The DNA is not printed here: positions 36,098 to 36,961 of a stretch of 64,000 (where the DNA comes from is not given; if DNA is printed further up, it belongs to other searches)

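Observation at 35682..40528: Six-member family of DNPH1/Rcl(NDT)-like domains fused to ribbon-helix-helix domains, half with degenerate active sites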

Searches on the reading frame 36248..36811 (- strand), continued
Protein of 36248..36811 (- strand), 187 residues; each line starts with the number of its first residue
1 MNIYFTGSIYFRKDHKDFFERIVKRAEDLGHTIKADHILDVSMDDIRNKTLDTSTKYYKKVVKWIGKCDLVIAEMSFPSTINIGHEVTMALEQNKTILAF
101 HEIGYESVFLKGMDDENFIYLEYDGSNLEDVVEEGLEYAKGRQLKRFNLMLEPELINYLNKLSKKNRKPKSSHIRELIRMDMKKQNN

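Call 31: search_protein_families(library=pfam, proteins=[L050:201-686:+, L049:5658-6239:+, L034:9016-9537:+, L050:2638-3402:-, L069:3032-3514:+, L069:3558-4283:+], max_evalue=0.05)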
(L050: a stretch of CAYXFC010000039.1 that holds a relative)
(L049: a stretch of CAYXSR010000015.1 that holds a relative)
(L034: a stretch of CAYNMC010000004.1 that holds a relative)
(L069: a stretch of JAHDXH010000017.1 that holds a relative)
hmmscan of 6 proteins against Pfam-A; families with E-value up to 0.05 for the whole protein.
L050:201-686:+ (161 aa): 1 family
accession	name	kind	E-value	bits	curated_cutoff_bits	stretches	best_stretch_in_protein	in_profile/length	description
PF13186.11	SPASM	-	8.6e-05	23.2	21.5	1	95-134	1-38/67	Iron-sulfur cluster-binding domain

L049:5658-6239:+ (193 aa): 0 families

L034:9016-9537:+ (173 aa): 1 family
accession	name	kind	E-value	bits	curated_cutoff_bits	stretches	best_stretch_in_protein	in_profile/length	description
PF00579.31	tRNA-synt_1b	-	0.025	14.4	21.1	1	92-152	207-272/292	tRNA synthetases class I (W and Y)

L050:2638-3402:- (254 aa): 2 families
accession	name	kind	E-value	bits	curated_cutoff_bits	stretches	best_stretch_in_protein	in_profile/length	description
PF00849.27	PseudoU_synth_2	-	6.5e-26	91.8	26.8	1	74-204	2-151/152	RNA pseudouridylate synthase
PF01479.30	S4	-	3e-09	36.9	22.8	1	12-51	2-42/48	S4 domain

L069:3032-3514:+ (160 aa): 0 families

L069:3558-4283:+ (241 aa): 1 family
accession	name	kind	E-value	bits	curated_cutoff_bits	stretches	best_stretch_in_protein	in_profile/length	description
PF00156.33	Pribosyltran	-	0.0076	16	26.3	1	147-185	79-112/158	Phosphoribosyl transferase domain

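Call 47: search_solved_structures(query=A2, max_evalue=10, show_alignments=0)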
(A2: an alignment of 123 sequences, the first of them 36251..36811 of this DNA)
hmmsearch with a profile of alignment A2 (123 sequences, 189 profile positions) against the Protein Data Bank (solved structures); distinct sequences matched with E-value up to 10: 21.
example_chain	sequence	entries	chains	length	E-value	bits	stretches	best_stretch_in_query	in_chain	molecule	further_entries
2klh_A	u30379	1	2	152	3.2e-23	85.9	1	3-136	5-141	c-Myc-responsive protein Rcl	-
4fyh_A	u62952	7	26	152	9.2e-23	84.4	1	3-136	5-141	Deoxyribonucleoside 5'-monophosphate N-glycosidase | 2'-deoxynucleoside 5'-phosphate N-hydrolase 1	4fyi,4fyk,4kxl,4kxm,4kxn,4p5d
2khz_A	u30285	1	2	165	2.2e-22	83.2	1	3-137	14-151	c-Myc-responsive protein Rcl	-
8rpt_B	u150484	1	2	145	1.1e-20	77.7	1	3-135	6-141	2'-deoxynucleoside 5'-phosphate N-hydrolase 1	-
8rps_C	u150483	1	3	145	3e-20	76.2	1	3-135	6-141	2'-deoxynucleoside 5'-phosphate N-hydrolase 1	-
9i3q_A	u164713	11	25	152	6e-20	75.2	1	3-136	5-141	5-hydroxymethyl-dUMP N-hydrolase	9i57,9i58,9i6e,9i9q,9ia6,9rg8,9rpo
9da1_A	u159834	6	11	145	6.2e-20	75.2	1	3-135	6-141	5-hydroxymethyl-dUMP N-hydrolase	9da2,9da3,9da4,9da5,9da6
8os9_A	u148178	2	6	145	6.2e-20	75.2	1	3-135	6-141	2'-deoxynucleoside 5'-phosphate N-hydrolase 1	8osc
4p5e_A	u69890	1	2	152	6.5e-20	75.1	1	3-136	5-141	2'-deoxynucleoside 5'-phosphate N-hydrolase 1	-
8qhr_A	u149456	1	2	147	9.3e-20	74.6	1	3-135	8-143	2'-deoxynucleoside 5'-phosphate N-hydrolase 1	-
8qhq_A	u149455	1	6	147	1.1e-19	74.4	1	3-135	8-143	2'-deoxynucleoside 5'-phosphate N-hydrolase 1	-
8rqd_C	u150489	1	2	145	1.7e-19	73.7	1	3-135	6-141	2'-deoxynucleoside 5'-phosphate N-hydrolase 1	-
8fz9_A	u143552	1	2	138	0.0023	21.2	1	46-130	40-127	TIR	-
7m5h_A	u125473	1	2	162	0.033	17.4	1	2-106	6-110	Nucleoside 2-deoxyribosyltransferase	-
4s1h_A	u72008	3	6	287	0.25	14.5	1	53-124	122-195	Pyridoxal kinase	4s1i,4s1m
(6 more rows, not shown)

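Call 60: search_solved_structures(query=window:36251-36811:-, max_evalue=1, show_alignments=2)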
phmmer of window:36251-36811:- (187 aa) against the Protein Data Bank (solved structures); distinct sequences matched with E-value up to 1: 16.
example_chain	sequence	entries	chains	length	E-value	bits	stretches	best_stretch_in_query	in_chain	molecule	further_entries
8rpt_B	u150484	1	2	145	1.4e-08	38.2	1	3-132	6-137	2'-deoxynucleoside 5'-phosphate N-hydrolase 1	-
2klh_A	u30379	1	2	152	2.3e-08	37.5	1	2-129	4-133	c-Myc-responsive protein Rcl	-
8rps_C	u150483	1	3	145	3.5e-08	36.9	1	3-132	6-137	2'-deoxynucleoside 5'-phosphate N-hydrolase 1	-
9da1_A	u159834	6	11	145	3.5e-08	36.9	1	3-132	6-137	5-hydroxymethyl-dUMP N-hydrolase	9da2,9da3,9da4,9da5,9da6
8os9_A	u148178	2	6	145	3.5e-08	36.9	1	3-132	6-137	2'-deoxynucleoside 5'-phosphate N-hydrolase 1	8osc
9i3q_A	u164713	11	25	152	3.6e-08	36.8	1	3-133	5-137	5-hydroxymethyl-dUMP N-hydrolase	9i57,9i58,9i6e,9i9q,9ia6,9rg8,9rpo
4p5e_A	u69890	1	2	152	3.8e-08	36.8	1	3-133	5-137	2'-deoxynucleoside 5'-phosphate N-hydrolase 1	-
4fyh_A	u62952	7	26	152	5.9e-08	36.1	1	2-129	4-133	Deoxyribonucleoside 5'-monophosphate N-glycosidase | 2'-deoxynucleoside 5'-phosphate N-hydrolase 1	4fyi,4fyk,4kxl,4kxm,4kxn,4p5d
8qhr_A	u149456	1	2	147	7e-08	35.9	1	3-132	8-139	2'-deoxynucleoside 5'-phosphate N-hydrolase 1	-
2khz_A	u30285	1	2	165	7.4e-08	35.8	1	2-129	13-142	c-Myc-responsive protein Rcl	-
8qhq_A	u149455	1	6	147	9.9e-08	35.4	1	3-132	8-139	2'-deoxynucleoside 5'-phosphate N-hydrolase 1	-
8rqd_C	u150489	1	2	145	1.2e-07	35.2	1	3-132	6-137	2'-deoxynucleoside 5'-phosphate N-hydrolase 1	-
2o1t_A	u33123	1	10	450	0.22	14.7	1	102-170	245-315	Endoplasmin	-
9fy6_A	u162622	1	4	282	0.24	14.6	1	110-179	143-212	Bacteriocin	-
2o1u_A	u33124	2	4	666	0.32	14.2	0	102-170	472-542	Endoplasmin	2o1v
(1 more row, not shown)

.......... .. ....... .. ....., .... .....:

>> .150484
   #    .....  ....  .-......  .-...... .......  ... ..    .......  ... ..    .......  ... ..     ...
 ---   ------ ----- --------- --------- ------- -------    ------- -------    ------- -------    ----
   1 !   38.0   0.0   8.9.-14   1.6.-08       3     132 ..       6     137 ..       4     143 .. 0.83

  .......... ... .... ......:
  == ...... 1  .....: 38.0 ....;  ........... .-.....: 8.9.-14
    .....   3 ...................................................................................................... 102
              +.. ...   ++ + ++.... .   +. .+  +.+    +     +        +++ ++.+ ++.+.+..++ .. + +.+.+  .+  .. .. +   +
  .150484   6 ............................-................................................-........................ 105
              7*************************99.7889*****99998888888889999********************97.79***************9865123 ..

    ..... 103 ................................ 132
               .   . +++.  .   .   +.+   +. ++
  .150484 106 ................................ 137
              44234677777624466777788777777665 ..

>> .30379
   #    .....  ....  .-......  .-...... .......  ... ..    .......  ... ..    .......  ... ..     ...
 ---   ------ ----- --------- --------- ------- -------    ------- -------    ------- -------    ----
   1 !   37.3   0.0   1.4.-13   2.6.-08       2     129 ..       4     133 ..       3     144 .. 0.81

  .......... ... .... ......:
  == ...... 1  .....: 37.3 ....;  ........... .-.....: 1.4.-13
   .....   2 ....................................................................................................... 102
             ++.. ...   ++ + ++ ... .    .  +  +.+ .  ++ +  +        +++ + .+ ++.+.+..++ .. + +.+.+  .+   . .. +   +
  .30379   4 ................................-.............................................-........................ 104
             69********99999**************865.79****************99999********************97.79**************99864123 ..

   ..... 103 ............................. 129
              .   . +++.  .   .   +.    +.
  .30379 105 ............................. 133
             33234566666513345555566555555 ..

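Call 103: find_related_loci(query=A2, collection=viral_contigs, flank=5000)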
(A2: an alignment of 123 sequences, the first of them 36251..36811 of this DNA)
Query A2 (187 aa) in viral_contigs; peptide patterns used: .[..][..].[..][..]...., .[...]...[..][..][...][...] (x = any residue, [..] = any of these).
26 stretches matched a pattern, but none encodes a relative of the query by tblastn (E <= 1e-3).

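Call 104: search_dna_similar(query=window:36251-36811:-, collection=phages, mode=protein, max_evalue=0.001, max_rows=10)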
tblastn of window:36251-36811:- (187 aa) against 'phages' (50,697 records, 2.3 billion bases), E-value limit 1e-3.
No match.

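Call 105: search_protein_families(library=ncbifam, proteins=[L079:6454-6996:+, L083:4778-5287:+, L050:1326-2024:+, L042:5965-6987:+, L042:7895-8398:+], max_evalue=0.00001)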
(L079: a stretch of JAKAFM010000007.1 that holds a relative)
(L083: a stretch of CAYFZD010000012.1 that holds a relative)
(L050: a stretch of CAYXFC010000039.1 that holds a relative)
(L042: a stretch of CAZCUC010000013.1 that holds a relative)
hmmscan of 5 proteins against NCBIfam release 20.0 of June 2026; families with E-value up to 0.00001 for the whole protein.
L079:6454-6996:+ (180 aa): 2 families
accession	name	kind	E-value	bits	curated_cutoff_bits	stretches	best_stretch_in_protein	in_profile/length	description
NF005994.0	PRK08118.1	equivalog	7.8e-12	45.5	215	1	2-105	3-102/172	DNA topology modulation protein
NF005576.0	PRK07261.1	equivalog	4.5e-10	39.5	224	1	1-104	1-101/171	DNA topology modulation protein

L083:4778-5287:+ (169 aa): 1 family
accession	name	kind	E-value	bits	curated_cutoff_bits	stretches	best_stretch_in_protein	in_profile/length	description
TIGR01313.1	therm_gnt_kin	subfamily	6.8e-07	29.2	113.75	1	3-153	1-145/164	gluconokinase, GntK/IdnK-type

L050:1326-2024:+ (232 aa): 2 families
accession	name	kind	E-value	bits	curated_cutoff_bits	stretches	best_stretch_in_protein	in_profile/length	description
NF003296.0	PRK04296.1-1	equivalog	1e-18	68.1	183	1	39-231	7-190/195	thymidine kinase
NF003300.0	PRK04296.1-5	equivalog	1.9e-10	40.9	195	1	44-229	6-188/194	thymidine kinase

L042:5965-6987:+ (340 aa): 0 families

L042:7895-8398:+ (167 aa): 0 families

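Call 108: search_protein_families(library=padloc, proteins=[L018:6130-6996:+, L023:1027-1992:+, L035:5977-6945:-, L052:5898-6938:-, L064:6098-6979:+, L079:6454-6996:+, L083:4778-5287:+, L013:1838-2953:+], max_evalue=0.001)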
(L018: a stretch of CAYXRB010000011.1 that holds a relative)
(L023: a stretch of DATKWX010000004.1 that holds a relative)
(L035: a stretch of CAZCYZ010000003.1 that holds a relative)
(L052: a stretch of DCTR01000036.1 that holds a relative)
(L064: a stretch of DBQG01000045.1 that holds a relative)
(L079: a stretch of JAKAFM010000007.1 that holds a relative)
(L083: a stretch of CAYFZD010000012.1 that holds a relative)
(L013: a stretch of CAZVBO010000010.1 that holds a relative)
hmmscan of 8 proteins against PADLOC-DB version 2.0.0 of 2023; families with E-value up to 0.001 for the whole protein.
L018:6130-6996:+ (288 aa): 3 families
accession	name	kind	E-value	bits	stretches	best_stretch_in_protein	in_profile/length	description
PDLC02903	pVip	-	1.6e-26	91.3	1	12-275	2-249/257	Viperins not associated with kinases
PDLC02904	pVip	-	2e-25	87.8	1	14-277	7-256/262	Viperins associated with kinases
PDLC02905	pVip-kinase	-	1.4e-13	48.9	1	11-243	183-417/474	Viperin-kinase fusion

L023:1027-1992:+ (321 aa): 2 families
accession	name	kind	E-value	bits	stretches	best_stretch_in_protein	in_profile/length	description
PDLC02903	pVip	-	1.5e-15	55.3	1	17-209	6-190/257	Viperins not associated with kinases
PDLC02904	pVip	-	1.6e-15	55.4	1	16-190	8-176/262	Viperins associated with kinases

L035:5977-6945:- (322 aa): 3 families
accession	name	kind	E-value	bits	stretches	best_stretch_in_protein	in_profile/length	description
PDLC02904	pVip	-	1.5e-17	62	1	11-211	6-202/262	Viperins associated with kinases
PDLC02903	pVip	-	1.6e-17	61.8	1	11-184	3-175/257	Viperins not associated with kinases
PDLC02905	pVip-kinase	-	6.4e-05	20.4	1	6-159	180-344/474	Viperin-kinase fusion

L052:5898-6938:- (346 aa): 3 families
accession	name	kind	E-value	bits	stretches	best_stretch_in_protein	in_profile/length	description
PDLC02904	pVip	-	7.7e-19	66.2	1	26-176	7-156/262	Viperins associated with kinases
PDLC02903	pVip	-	1.6e-18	65.1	1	25-178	3-154/257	Viperins not associated with kinases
PDLC02905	pVip-kinase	-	3e-07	28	1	24-175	184-343/474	Viperin-kinase fusion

L064:6098-6979:+ (293 aa): 3 families
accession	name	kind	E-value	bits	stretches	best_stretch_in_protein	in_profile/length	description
PDLC02904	pVip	-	7.8e-55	184.2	1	15-284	2-261/262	Viperins associated with kinases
PDLC02903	pVip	-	2.7e-53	179.1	1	18-284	2-256/257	Viperins not associated with kinases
PDLC02905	pVip-kinase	-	6.5e-31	106.1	1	18-270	184-441/474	Viperin-kinase fusion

L079:6454-6996:+ (180 aa): 0 families

L083:4778-5287:+ (169 aa): 0 families

L013:1838-2953:+ (371 aa): 1 family
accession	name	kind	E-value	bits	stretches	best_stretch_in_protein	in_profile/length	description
PDLC04134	mad2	-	1.7e-07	28.5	1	117-348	296-424/492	mads_2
